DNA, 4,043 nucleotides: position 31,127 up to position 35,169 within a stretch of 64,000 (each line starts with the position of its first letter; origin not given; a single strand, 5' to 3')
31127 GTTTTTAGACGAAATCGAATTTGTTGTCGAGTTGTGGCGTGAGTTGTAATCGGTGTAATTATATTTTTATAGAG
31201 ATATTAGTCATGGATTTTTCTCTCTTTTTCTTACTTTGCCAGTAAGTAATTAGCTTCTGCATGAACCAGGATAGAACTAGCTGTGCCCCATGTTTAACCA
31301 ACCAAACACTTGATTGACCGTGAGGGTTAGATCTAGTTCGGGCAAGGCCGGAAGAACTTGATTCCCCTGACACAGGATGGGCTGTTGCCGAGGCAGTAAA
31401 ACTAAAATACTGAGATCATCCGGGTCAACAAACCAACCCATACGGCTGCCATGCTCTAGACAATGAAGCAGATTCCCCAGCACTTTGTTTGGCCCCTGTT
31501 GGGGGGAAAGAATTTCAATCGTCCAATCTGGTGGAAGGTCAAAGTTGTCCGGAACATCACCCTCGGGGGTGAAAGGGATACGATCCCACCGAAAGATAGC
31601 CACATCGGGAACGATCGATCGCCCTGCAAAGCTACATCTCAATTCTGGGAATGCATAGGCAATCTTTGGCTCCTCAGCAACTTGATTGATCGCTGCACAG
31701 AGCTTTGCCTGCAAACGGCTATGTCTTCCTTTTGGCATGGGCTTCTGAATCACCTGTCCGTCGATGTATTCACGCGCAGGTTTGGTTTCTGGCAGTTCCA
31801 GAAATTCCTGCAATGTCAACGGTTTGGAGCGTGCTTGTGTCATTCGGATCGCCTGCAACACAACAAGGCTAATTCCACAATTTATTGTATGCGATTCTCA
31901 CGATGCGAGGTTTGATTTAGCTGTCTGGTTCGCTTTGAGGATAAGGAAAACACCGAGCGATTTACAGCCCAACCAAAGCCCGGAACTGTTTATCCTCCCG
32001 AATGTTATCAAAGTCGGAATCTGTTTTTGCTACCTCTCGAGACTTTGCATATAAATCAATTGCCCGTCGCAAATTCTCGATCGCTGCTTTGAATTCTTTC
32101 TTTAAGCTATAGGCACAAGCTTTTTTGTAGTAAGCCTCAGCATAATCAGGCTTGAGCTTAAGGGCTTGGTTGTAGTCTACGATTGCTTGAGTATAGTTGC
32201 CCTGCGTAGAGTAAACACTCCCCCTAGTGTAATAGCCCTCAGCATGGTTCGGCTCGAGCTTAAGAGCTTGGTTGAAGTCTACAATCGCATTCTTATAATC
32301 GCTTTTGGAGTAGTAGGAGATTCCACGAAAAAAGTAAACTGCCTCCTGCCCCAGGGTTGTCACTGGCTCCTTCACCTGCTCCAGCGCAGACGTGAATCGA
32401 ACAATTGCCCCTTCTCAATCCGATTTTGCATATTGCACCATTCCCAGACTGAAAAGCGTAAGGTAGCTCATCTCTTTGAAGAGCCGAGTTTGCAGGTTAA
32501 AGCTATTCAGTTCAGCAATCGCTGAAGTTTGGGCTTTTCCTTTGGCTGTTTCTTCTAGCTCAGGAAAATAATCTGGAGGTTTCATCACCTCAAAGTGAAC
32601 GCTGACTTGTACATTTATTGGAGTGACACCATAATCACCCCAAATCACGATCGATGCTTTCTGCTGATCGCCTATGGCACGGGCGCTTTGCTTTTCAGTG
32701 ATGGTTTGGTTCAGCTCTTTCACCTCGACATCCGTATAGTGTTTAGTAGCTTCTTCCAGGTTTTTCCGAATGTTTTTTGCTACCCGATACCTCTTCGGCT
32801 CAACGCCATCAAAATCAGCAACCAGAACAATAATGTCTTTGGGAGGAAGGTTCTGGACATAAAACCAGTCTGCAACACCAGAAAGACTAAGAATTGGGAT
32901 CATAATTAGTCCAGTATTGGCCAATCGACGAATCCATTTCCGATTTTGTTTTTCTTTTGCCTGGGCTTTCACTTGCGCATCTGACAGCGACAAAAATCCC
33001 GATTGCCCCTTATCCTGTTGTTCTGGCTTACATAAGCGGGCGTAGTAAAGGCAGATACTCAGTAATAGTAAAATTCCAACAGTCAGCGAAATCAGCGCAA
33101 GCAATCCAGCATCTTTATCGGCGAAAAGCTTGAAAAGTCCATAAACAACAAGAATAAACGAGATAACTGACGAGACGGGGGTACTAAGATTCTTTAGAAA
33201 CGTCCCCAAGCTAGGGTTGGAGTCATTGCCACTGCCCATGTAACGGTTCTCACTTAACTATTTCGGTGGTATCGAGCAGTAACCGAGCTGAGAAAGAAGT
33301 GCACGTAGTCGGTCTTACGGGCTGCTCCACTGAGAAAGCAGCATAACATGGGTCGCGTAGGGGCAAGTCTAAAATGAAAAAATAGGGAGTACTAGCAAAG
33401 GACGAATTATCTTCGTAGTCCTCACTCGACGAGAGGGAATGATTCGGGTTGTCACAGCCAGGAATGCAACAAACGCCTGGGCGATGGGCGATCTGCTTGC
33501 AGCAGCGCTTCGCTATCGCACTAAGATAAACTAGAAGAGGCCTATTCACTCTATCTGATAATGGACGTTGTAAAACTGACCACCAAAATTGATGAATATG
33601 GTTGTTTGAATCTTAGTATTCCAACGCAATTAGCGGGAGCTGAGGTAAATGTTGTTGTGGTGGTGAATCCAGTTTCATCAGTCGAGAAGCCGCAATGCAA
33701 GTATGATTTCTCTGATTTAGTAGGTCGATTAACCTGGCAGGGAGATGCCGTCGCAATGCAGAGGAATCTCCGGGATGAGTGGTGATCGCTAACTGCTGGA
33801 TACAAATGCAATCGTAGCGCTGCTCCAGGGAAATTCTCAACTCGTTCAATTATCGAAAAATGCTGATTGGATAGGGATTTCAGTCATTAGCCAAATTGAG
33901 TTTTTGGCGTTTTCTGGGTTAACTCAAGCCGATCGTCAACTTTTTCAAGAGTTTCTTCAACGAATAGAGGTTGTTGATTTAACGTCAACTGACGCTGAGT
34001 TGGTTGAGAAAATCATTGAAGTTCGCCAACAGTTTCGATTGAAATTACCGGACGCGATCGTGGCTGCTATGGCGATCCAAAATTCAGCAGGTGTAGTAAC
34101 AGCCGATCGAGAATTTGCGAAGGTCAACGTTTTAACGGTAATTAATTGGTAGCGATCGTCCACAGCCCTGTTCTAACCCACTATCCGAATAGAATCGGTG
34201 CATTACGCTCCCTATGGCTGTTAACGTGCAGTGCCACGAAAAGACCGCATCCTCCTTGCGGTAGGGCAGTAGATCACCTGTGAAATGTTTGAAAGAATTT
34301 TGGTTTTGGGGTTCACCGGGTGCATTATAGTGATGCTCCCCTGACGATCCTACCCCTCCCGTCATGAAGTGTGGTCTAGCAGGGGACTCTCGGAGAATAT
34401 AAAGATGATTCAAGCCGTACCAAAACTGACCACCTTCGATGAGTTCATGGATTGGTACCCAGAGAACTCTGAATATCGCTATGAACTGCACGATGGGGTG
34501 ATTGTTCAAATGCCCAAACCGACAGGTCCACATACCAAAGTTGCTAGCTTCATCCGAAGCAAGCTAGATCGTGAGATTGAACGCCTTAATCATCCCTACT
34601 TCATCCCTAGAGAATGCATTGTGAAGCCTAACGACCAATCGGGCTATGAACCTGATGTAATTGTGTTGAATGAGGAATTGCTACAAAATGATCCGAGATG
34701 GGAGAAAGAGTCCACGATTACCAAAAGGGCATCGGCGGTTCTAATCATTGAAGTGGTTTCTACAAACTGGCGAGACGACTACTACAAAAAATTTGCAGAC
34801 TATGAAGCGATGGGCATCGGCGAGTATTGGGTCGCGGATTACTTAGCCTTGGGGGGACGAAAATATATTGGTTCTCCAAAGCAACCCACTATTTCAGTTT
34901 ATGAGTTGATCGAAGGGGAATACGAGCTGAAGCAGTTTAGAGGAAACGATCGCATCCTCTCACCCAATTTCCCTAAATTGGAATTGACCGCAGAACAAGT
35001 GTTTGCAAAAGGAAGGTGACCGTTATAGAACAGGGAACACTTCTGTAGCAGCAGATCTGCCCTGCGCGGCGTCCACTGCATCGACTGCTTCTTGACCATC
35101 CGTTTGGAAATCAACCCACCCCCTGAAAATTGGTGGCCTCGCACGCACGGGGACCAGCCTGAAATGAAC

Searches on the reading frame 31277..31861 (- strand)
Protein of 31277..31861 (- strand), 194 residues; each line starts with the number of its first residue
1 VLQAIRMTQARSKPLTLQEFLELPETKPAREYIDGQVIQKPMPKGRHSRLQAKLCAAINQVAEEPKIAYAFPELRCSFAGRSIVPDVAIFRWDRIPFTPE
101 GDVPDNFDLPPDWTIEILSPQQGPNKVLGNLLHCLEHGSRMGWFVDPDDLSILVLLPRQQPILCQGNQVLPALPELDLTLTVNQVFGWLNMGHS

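Call 18: search_protein_families(library=pfam, proteins=[window:31277-31861:-], max_evalue=0.001)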
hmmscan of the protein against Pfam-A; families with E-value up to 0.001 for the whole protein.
window:31277-31861:- (194 aa): 1 family
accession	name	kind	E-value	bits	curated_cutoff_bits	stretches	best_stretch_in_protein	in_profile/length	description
PF05685.18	Uma2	-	7.9e-29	100.8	27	1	17-181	1-170/172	Putative restriction endonuclease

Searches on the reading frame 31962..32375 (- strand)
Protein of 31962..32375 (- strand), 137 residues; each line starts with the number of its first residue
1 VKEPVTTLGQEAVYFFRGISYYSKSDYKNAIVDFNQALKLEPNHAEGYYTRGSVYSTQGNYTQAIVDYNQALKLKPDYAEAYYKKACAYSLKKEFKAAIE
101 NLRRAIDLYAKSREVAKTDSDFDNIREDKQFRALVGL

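Call 18: search_protein_families(library=pfam, proteins=[window:31962-32375:-], max_evalue=0.001)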
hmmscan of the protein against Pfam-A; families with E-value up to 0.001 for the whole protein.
window:31962-32375:- (137 aa): 20 families
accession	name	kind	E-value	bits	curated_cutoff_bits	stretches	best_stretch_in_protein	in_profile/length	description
PF00515.34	TPR_1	-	1.7e-26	91.3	27.8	3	45-78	1-34/34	Tetratricopeptide repeat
PF07719.23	TPR_2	-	6.4e-22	76.2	27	2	45-78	1-34/34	Tetratricopeptide repeat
PF13414.12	TPR_11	-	9.6e-22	76.9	26.8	2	52-89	1-38/42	TPR repeat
PF13181.12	TPR_8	-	9.3e-21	72.6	25.7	3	45-78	1-34/34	Tetratricopeptide repeat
PF13432.12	TPR_16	-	2.5e-14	53.8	32.7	2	49-111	1-63/65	Tetratricopeptide repeat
PF13424.12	TPR_12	-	2.1e-13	50.7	30.1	2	48-110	6-76/77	Tetratricopeptide repeat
PF13431.12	TPR_17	-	2.1e-13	49.8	24.4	2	34-65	2-33/34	Tetratricopeptide repeat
PF13371.12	TPR_9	-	5.1e-10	39.7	35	1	20-80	4-64/73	Tetratricopeptide repeat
PF13428.12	TPR_14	-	5.4e-10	39.4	23.5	1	46-86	2-42/44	Tetratricopeptide repeat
PF14559.12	TPR_19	-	9.4e-10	39.1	25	1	58-116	4-62/68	Tetratricopeptide repeat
PF10516.15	SHNi-TPR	-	1.1e-08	34.9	21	0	58-75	14-31/38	SHNi-TPR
PF13174.12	TPR_6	-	3.9e-08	33.9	26.3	0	80-112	1-33/33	Tetratricopeptide repeat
PF24575.1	TPR_Slam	-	3.5e-06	27.8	35.2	1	49-100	51-102/104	Surface lipoprotein assembly modifier, N-terminal TPR repeats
PF13429.12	TPR_15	-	2.2e-05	24.4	26.2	0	48-81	149-182/280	Tetratricopeptide repeat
PF12895.13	ANAPC3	-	2.6e-05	24.9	27.2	0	19-65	31-76/82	Anaphase-promoting complex, cyclosome, subunit 3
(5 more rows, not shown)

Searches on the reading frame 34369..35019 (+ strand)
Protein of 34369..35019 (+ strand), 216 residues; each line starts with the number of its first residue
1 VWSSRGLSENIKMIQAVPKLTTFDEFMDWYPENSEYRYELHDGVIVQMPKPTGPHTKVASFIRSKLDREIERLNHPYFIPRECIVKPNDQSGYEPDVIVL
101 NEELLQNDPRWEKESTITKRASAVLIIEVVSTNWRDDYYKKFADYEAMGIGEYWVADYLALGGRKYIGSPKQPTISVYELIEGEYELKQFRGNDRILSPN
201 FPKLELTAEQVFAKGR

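Call 18: search_protein_families(library=pfam, proteins=[window:34369-35019:+], max_evalue=0.001)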
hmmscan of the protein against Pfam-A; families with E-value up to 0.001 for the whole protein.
window:34369-35019:+ (216 aa): 1 family
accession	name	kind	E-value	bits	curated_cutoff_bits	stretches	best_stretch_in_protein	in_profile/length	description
PF05685.18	Uma2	-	6.3e-36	123.9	27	1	23-208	1-171/172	Putative restriction endonuclease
